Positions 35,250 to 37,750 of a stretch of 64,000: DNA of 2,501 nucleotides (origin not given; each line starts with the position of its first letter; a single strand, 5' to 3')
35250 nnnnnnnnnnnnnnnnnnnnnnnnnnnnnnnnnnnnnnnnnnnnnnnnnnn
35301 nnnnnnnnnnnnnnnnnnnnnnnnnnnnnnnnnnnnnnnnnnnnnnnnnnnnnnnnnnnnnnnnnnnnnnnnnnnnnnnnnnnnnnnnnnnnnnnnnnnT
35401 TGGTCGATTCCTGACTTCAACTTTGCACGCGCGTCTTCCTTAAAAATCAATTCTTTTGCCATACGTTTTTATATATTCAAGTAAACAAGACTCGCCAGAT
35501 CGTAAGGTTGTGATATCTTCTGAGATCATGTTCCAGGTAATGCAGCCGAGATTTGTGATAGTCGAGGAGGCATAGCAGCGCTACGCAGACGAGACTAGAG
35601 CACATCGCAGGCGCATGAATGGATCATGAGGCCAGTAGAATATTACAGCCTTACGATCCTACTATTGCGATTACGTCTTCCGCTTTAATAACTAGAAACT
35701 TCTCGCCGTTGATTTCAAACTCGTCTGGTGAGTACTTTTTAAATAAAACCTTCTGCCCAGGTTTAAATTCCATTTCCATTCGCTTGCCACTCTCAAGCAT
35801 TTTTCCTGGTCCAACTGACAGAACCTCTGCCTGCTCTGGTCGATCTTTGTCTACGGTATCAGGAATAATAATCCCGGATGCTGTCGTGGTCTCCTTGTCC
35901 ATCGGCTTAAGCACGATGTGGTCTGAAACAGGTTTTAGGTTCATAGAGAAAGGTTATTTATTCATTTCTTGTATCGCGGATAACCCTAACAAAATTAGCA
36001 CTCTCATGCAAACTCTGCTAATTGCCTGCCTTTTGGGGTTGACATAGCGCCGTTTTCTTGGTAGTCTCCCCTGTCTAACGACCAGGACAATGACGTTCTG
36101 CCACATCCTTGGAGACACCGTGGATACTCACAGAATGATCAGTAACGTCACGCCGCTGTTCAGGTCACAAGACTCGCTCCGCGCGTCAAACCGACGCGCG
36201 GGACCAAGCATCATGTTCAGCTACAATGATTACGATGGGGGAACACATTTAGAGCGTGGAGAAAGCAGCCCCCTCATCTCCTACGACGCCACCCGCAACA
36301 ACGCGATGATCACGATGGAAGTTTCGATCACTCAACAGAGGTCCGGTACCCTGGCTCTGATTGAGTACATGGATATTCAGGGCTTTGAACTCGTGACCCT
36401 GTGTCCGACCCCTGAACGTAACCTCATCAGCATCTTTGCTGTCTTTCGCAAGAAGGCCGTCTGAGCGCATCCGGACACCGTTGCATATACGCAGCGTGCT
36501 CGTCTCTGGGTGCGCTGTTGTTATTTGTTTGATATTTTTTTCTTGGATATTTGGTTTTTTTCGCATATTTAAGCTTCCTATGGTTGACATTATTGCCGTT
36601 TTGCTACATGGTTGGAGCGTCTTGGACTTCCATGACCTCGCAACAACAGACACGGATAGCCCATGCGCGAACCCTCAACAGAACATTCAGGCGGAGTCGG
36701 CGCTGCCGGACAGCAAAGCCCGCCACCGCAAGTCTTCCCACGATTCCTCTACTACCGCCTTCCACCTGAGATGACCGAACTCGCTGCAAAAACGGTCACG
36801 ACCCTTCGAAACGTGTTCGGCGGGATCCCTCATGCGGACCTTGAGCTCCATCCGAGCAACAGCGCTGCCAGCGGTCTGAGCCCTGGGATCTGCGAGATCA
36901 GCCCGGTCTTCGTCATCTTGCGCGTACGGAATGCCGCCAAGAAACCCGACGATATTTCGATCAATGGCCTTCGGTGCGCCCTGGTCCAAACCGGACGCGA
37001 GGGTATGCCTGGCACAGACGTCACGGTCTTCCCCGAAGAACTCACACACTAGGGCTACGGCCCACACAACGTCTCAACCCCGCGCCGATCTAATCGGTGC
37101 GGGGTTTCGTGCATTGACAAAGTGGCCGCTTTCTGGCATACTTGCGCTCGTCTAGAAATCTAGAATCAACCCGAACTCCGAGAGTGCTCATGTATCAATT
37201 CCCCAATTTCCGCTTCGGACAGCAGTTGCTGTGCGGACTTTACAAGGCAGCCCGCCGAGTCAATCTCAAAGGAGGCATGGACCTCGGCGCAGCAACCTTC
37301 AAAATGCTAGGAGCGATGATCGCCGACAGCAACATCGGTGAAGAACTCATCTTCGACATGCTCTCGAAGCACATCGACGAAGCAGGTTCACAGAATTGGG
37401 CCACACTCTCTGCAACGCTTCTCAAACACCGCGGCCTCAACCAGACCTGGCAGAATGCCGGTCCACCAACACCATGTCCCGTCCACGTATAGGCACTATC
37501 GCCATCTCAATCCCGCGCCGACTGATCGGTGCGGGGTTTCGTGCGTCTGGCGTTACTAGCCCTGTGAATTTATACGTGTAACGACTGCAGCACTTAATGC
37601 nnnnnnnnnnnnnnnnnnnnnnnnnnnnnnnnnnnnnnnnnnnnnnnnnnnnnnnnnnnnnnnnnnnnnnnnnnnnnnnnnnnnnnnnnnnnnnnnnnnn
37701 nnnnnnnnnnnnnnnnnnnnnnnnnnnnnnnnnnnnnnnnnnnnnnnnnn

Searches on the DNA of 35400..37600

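Call 89: search_rna_families(source=window, start=35400, end=37600, threshold=evalue, max_evalue=1)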
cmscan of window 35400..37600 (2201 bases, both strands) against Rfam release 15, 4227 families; matches with E-value up to 1: 0.
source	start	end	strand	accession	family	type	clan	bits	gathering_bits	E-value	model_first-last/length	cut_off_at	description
